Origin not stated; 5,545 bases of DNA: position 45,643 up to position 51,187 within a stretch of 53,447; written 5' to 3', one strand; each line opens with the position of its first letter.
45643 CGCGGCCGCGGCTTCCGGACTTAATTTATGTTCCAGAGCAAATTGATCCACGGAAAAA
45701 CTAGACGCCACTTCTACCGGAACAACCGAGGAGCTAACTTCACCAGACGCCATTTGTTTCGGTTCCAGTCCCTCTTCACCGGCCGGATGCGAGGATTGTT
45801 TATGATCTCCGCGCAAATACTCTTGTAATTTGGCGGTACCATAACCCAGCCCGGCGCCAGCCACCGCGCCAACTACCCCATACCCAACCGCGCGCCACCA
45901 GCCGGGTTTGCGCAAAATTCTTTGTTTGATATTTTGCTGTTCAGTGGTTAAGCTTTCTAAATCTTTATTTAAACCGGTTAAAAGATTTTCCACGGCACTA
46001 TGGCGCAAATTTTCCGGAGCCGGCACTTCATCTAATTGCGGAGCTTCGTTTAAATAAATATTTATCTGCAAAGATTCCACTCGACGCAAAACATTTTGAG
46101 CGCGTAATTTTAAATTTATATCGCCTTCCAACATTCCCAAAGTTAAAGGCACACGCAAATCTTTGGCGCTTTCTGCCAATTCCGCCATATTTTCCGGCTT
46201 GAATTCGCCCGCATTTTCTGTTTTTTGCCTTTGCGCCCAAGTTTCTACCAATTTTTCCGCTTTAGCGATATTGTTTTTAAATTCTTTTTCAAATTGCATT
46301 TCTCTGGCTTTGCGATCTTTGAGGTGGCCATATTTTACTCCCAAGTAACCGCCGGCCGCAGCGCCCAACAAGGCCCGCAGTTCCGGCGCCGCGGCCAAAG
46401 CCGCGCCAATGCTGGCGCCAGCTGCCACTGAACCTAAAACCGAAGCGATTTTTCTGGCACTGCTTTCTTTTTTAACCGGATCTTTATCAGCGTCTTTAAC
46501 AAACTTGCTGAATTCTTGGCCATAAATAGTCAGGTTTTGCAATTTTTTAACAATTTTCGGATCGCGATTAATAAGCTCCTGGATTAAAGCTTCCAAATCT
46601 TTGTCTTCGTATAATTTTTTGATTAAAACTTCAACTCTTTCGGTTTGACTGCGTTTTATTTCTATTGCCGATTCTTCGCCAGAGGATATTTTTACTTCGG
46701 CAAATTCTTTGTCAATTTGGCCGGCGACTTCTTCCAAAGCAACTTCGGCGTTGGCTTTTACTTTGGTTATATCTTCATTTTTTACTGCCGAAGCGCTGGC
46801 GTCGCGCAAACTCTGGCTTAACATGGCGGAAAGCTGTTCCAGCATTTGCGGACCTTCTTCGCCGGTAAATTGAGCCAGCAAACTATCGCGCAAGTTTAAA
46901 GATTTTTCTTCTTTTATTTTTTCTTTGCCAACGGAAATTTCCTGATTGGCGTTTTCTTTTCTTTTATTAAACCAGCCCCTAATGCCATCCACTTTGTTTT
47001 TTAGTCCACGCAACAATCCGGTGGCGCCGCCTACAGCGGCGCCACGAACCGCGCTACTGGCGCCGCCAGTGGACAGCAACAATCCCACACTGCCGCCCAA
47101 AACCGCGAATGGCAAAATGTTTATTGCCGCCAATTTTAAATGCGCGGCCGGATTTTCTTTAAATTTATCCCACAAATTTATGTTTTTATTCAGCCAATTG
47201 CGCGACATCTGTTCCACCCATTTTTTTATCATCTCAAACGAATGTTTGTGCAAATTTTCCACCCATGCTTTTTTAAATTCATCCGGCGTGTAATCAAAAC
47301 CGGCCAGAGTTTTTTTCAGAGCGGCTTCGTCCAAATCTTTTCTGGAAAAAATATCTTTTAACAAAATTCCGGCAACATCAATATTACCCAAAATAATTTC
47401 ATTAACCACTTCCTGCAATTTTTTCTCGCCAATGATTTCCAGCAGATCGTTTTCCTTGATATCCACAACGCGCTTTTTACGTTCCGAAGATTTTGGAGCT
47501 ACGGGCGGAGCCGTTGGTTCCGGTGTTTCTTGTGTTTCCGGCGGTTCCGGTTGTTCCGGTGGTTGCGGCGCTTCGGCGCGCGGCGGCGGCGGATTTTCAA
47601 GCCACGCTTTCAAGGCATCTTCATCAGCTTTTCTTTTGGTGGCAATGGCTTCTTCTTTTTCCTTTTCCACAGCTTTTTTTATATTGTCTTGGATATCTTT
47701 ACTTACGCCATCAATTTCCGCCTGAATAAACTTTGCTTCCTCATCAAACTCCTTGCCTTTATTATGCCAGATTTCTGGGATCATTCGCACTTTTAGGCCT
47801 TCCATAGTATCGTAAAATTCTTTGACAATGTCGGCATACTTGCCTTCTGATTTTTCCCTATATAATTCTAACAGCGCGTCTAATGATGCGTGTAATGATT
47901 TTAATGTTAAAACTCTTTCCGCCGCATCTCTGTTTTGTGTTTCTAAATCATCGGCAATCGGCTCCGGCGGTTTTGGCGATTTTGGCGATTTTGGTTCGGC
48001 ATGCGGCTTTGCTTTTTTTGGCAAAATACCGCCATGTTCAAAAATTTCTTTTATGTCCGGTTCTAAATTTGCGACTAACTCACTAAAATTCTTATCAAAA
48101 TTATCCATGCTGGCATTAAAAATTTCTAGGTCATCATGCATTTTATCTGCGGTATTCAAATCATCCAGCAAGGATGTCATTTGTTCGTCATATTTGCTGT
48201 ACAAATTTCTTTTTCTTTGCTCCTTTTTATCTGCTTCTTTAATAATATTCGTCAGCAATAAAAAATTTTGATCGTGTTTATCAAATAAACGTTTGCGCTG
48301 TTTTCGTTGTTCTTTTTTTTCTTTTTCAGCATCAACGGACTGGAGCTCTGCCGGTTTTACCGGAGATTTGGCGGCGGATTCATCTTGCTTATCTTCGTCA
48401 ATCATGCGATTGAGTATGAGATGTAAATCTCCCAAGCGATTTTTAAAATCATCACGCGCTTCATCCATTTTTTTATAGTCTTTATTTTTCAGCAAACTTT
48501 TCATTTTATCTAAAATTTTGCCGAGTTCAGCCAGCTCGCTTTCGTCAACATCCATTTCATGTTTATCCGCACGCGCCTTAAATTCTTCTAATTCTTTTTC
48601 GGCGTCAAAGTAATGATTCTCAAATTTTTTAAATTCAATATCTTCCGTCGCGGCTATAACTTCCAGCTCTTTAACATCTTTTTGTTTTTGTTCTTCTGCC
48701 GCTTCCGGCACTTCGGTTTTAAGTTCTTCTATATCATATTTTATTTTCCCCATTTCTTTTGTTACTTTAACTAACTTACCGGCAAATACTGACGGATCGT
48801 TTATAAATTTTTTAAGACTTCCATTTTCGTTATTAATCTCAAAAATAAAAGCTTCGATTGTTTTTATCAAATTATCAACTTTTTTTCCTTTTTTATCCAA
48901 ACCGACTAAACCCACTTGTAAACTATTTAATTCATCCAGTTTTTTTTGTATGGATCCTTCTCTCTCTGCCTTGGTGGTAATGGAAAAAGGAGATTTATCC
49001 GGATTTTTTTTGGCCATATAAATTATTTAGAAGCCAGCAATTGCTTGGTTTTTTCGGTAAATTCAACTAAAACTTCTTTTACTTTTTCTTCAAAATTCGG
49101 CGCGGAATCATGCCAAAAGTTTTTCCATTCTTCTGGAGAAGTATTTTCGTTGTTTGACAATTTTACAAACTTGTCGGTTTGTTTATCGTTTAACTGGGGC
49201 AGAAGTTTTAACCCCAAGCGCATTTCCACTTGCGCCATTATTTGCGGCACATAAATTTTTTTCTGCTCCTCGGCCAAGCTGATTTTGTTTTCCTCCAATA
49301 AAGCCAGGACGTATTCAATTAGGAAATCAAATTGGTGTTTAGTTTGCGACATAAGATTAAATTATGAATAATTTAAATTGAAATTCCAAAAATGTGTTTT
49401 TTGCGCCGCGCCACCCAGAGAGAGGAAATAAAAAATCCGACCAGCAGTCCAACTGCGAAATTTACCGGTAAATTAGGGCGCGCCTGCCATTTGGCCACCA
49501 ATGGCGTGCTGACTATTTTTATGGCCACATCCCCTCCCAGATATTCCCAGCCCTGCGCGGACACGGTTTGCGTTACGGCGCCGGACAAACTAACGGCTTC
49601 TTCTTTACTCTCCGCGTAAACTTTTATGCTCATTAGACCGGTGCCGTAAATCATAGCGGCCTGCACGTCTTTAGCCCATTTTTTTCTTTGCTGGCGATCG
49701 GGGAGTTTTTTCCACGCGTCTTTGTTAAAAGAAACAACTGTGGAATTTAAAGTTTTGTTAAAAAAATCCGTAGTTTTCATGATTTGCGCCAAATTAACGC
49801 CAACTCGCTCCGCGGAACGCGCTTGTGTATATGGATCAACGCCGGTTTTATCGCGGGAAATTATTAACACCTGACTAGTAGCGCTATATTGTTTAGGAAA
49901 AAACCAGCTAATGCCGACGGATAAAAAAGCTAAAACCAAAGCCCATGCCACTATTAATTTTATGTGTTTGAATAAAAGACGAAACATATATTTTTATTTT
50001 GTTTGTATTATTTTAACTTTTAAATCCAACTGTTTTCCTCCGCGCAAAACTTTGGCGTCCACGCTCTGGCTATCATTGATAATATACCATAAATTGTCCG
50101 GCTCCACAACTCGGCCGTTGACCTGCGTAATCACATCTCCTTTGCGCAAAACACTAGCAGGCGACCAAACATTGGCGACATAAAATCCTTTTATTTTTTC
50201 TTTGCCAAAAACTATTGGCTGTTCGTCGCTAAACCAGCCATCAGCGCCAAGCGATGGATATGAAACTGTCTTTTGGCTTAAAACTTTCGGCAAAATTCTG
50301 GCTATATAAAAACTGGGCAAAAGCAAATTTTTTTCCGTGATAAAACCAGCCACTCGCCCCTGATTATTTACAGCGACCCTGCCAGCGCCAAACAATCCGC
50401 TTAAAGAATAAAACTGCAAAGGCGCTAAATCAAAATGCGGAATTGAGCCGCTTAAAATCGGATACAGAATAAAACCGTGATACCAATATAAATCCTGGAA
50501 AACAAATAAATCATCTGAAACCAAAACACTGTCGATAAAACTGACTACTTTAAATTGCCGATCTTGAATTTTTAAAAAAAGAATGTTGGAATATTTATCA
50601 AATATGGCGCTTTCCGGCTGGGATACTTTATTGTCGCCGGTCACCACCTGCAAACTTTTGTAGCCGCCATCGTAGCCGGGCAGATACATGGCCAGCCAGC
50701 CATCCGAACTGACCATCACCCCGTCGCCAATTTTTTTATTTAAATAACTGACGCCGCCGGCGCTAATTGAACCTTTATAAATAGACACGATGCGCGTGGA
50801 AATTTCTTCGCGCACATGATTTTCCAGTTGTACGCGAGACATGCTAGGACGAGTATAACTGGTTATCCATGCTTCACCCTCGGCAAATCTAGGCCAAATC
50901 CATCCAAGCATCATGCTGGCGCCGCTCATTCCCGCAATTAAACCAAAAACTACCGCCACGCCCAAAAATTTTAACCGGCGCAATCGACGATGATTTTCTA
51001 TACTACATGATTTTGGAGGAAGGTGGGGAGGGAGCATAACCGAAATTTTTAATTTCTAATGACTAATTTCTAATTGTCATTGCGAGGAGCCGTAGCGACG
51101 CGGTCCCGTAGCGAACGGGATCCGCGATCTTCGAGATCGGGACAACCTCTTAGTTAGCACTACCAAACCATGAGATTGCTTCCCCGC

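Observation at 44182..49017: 1611-aa giant protein with coiled-coil N-terminal half, Pro-rich linkers and three Gly/Ala-zipper hydrophobic hairpins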

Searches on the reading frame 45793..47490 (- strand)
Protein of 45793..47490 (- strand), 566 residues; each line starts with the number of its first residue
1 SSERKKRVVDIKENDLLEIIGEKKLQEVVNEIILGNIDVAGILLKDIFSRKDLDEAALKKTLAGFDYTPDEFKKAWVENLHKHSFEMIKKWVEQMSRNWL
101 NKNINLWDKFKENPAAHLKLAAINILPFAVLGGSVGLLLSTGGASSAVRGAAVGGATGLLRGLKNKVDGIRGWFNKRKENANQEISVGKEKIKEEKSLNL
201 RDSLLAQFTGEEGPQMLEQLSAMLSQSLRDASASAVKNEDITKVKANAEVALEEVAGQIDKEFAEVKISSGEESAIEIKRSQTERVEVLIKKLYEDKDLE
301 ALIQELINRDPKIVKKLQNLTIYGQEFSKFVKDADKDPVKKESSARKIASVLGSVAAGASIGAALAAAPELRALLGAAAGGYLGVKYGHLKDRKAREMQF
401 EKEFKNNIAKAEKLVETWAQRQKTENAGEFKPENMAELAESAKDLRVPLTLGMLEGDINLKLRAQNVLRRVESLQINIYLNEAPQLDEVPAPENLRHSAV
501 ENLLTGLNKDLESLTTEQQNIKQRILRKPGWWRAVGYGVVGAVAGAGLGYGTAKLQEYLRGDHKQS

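Call 38: search_solved_structures(query=A2, max_evalue=10)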
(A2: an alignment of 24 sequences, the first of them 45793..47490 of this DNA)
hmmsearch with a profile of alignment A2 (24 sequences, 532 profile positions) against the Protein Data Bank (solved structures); distinct sequences matched with E-value up to 10: 37.
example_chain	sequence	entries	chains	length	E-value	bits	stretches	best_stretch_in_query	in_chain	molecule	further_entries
6x65_N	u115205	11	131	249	0.18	13.4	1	121-175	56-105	Outer membrane protein, OmpA family protein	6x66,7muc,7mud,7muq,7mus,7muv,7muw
1dkg_A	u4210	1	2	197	0.24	13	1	232-318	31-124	NUCLEOTIDE EXCHANGE FACTOR GRPE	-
8h2i_ci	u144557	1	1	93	0.46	12.1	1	91-162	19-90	P16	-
6lpi_E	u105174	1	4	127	0.54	11.8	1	91-159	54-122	Acetolactate synthase isozyme 1 small subunit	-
7umq_J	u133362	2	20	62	0.61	11.6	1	498-526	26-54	Major prion protein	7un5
7y5e_LN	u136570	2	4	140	0.81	11.2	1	488-523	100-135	Photosystem I reaction center subunit XI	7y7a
7aw7_D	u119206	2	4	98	0.94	11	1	380-434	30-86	BZIP domain-containing protein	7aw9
6uur_A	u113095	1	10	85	1.1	10.7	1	499-526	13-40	Major prion protein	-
8ap6_J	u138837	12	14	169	1.2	10.7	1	494-526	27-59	ATPTB6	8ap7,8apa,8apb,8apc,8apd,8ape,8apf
2zbk_B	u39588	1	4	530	1.3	10.6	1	171-229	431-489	Type 2 DNA topoisomerase 6 subunit B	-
3fay_A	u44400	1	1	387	2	10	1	290-326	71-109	Ras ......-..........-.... protein IQGAP1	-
8wzx_A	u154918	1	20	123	2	9.9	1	499-526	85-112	Major prion protein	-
4yxl_A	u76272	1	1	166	2.1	9.9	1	499-526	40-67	Major prion protein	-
7rl4_A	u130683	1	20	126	2.1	9.8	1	499-526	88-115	Major prion protein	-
8dja_A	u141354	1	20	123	2.3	9.7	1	499-526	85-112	Major prion protein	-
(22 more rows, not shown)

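Call 47: predict_structure(alignment_id=A2)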
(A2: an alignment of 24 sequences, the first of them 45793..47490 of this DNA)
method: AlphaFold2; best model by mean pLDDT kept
length: 566 residues; sequences in the alignment: 24
mean_pLDDT: 69.4   pTM: 0.65
mean pLDDT of the five models: 69.4, 68.8, 66.2, 65.6, 61.7
residues with pLDDT >= 90: 122; 70-90: 189; 50-70: 112; < 50: 143
segments of 3 or more residues with pLDDT < 50: 1-3, 124-168, 299-368, 371-376, 493-496, 545-547, 564-566
pLDDT, mean of each block of 10 residues (from residue 1): 70 92 93 93 95 92 92 94 92 85 66 62 46 32 31 33 44 64 70 76 87 88 93 87 84 89 87 88 88 69 43 38 37 39 35 34 41 49 61 72 87 87 61 80 87 77 91 89 59 59 86 82 61 59 50 58 46
secondary structure, 60 per line:
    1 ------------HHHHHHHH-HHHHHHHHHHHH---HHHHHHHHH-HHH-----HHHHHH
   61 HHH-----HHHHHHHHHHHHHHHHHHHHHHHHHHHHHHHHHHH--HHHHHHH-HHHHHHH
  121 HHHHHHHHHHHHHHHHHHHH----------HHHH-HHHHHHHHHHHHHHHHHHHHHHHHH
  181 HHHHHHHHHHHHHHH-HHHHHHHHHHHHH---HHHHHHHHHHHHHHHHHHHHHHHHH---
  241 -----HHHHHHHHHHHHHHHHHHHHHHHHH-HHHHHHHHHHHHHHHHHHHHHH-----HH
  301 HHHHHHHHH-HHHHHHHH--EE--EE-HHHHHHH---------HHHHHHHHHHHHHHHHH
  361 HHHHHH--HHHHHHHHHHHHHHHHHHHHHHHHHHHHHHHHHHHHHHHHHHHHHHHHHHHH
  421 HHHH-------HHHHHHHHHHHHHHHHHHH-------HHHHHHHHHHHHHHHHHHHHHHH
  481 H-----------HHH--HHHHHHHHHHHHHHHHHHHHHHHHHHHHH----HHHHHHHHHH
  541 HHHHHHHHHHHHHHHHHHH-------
elements in order: H13-20 H22-33 H37-45 H55-63 H69-103 H106-112 H114-140 H151-154 H156-195 H197-209 H213-237 H246-270 H272-293 H299-309 H311-318 H328-334 H344-366 H369-424 H432-450 H458-481 H498-526 H531-559
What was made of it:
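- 45793..47490 (-): Module A (aa 510-1075): a conserved all-helical module containing all three Gly/Ala hydrophobic segments. AF2 pLDDT 69, pTM 0.65 (call 47).
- It models the flanking helical bundles at pLDDT about 90 (call 47). AF2 confidence is below 50 in segments 1 and 2 and about 50-59 in segment 3 (call 47). AF2 does not pack them into the confident bundles; pLDDT is below 50 there while the flanks are about 90 (call 47).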

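Call 49: fold_search(model_id=the predicted structure, library=pdb)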
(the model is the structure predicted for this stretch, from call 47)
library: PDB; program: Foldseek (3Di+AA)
matches with E <= 10: 60; with E <= 0.001: 0
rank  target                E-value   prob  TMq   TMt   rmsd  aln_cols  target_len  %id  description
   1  5eqg                  2.3e-01  0.10  0.10  0.12  28.3       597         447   10  Human GLUT1 in complex with inhibitor (2~{S})-3-(4-fluorophenyl)-2-[2-(3-hydroxyphenyl)ethanoylamino]-~{N}-[(1~{S})-1-ph (released 2016-04-13)
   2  6xr1                  6.1e-01  0.09  0.11  0.12  29.6       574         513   13  Computationally designed right-handed alpha/alpha single-chain toroid with 9 repeats (released 2021-07-14)
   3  4zwb_A                1.0e+00  0.05  0.09  0.11  30.6       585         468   11  Crystal structure of maltose-bound human GLUT3 in the outward-occluded conformation at 2.4 angstrom (released 2015-07-22)
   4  8qah_B                1.3e+00  0.11  0.14  0.17  28.4       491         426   16  X-ray crystal structure of a de novo designed single-chain parallel coiled-coil alpha-helical barrel with 8 inner heli (released 2024-07-03)
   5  8dl6_A                1.4e+00  0.04  0.09  0.11  32.4       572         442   11  Cryo-EM structure of human ferroportin/slc40 bound to Ca2+ in nanodisc (released 2023-01-25)
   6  9okg                  1.7e+00  0.06  0.13  0.15  29.6       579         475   10  Cryo-EM structure of human SV2A in complex with levetiracetam (released 2025-12-10)
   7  9qu4                  2.1e+00  0.06  0.13  0.17  30.1       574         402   10  Cryo-EM structure of the inward-open choline-bound state of choline/ethanolamine transporter FLVCR2 (released 2025-06-11)
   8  6vqu_A                2.2e+00  0.09  0.13  0.13  29.4       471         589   10  Structure of a bacterial Atm1-family ABC exporter (released 2020-07-29)
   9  8qcs                  2.5e+00  0.06  0.13  0.17  32.3       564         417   10  Cryo-EM structure of the inward-facing FLVCR1 (released 2024-04-17)
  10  8uc0                  2.8e+00  0.06  0.14  0.17  30.8       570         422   10  Endogenous ligand bound FLVCR1 (released 2024-03-27)
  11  8t6a                  2.8e+00  0.04  0.11  0.14  29.4       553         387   10  Human VMAT2 in complex with reserpine (released 2023-11-01)
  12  8ubz                  2.9e+00  0.03  0.10  0.12  31.1       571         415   11  Choline-bound FLVCR1 (released 2024-03-27)
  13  6btx                  3.8e+00  0.04  0.11  0.16  28.0       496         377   11  Structure of a bacterial metal transporter (released 2018-09-19)
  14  6zbl_A                3.8e+00  0.02  0.10  0.08  41.9       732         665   10  Plasmodium falciparum merozoite surface protein 1 dimer, conformation 2 (released 2021-05-19)
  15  8uby                  4.0e+00  0.05  0.14  0.18  30.4       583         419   11  Choline-bound FLVCR1 (released 2024-03-27)
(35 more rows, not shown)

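Call 73: find_homologous_proteins(query=A2, max_evalue=0.00001)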
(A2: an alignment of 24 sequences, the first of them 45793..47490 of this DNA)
Query A2 (24 sequences): 8000 candidates shared short words with the query, none scored E <= 0.00001.

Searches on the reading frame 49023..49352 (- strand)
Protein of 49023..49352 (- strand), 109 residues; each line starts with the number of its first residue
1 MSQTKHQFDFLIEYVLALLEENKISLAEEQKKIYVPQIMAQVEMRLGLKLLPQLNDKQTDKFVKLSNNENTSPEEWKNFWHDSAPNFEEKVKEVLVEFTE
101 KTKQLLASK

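Call 8: search_protein_families(library=pfam, proteins=[window:49023-49352:-], max_evalue=0.01)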
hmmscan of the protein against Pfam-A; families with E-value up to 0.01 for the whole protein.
window:49023-49352:- (109 aa): 1 family
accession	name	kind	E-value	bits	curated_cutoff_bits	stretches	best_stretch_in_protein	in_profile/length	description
PF18908.5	DUF5663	-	2.7e-05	25.1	23.7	1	22-101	5-83/84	Protein of unknown function (DUF5663)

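Call 17: search_protein_families(library=phrogs, proteins=[window:49023-49352:-], max_evalue=0.1)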
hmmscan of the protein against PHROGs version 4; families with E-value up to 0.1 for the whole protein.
window:49023-49352:- (109 aa): 2 families
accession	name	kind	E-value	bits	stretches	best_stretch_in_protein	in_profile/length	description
phrog_29748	-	unknown function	0.0032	18.6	0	71-89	8-26/83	-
phrog_1940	-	unknown function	0.047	14.9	1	71-94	15-37/74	-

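Call 18: search_protein_families(library=ncbifam, proteins=[window:49023-49352:-], max_evalue=0.1)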
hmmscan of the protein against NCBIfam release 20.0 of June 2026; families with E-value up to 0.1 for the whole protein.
window:49023-49352:- (109 aa): 1 family
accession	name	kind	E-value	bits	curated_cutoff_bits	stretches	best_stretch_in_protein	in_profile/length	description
TIGR04514.1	GWxTD_dom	domain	0.0056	17.2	28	1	55-102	11-56/105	GWxTD domain-containing protein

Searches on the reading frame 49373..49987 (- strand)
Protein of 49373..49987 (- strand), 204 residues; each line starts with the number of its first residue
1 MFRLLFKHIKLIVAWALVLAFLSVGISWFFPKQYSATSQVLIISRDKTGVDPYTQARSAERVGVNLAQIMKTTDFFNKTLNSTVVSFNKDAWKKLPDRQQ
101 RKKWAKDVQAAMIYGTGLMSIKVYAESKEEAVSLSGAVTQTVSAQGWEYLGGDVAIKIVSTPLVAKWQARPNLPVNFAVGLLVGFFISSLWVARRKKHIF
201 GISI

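Call 8: search_protein_families(library=pfam, proteins=[window:49373-49987:-], max_evalue=0.01)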
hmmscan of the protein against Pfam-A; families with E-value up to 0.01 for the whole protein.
window:49373-49987:- (204 aa): 1 family
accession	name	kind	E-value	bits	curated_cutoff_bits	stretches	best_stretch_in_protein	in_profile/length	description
PF02706.20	Wzz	-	5.3e-08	33.5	25.5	1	2-81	9-89/91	Chain length determinant protein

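Call 17: search_protein_families(library=phrogs, proteins=[window:49373-49987:-], max_evalue=0.1)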
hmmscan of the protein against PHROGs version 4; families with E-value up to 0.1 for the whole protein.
window:49373-49987:- (204 aa): 2 families
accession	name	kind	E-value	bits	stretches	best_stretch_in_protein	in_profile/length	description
phrog_28007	-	unknown function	0.066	14.1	0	72-93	8-28/40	-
phrog_15346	-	unknown function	0.08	13.7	0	89-142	56-114/173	-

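Call 18: search_protein_families(library=ncbifam, proteins=[window:49373-49987:-], max_evalue=0.1)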
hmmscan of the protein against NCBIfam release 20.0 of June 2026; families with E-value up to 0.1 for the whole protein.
window:49373-49987:- (204 aa): 3 families
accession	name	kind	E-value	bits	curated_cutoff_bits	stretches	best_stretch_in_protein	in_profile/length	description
TIGR01006.1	polys_exp_MPA1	subfamily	3.5e-09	36.4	296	1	2-192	14-193/226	CspC family polysaccharide chain length determinant protein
TIGR03007.1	pepcterm_ChnLen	equivalog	0.0023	16.2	278.85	1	2-42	7-47/498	XrtA system polysaccharide chain length determinant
NF003789.0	PRK05379.2-1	equivalog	0.071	12.1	355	1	74-118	61-107/312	bifunctional nicotinamide mononucleotide adenylyltransferase/ADP-ribose pyrophosphatase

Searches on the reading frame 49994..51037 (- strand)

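Call 8: search_protein_families(library=pfam, proteins=[window:49994-51037:-], max_evalue=0.01)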
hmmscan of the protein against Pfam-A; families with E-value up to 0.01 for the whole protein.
window:49994-51037:- (347 aa): 1 family
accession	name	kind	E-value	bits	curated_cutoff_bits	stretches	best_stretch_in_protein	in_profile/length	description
PF13180.12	PDZ_2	-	0.0067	17.1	27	0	286-343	15-80/80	PDZ domain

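Call 17: search_protein_families(library=phrogs, proteins=[window:49994-51037:-], max_evalue=0.1)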
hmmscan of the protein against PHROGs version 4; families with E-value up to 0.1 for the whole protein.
window:49994-51037:- (347 aa): 1 family
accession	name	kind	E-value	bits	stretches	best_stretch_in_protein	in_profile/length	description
phrog_11383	-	unknown function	0.024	15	1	240-345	343-456/462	-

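Call 18: search_protein_families(library=ncbifam, proteins=[window:49994-51037:-], max_evalue=0.1)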
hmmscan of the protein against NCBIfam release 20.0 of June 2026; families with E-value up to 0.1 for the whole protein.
window:49994-51037:- (347 aa): 4 families
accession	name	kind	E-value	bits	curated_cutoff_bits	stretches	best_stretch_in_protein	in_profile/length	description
TIGR02037.1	degP_htrA_DO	subfamily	3.5e-07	29.5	416.2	1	241-344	216-328/434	Do family serine endopeptidase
NF041521.1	HhoA_HhoB_HtrA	equivalog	0.026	13.8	450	1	287-344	267-332/335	HhoA/HhoB/HtrA family serine endopeptidase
NF041199.1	trx7_PDZ_seleno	equivalog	0.04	12.8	300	1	296-342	337-389/390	Trx7/PDZ domain-containing (seleno)protein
NF040960.1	MamE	equivalog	0.051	12.1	800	0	288-341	476-533/659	magnetosome formation protease MamE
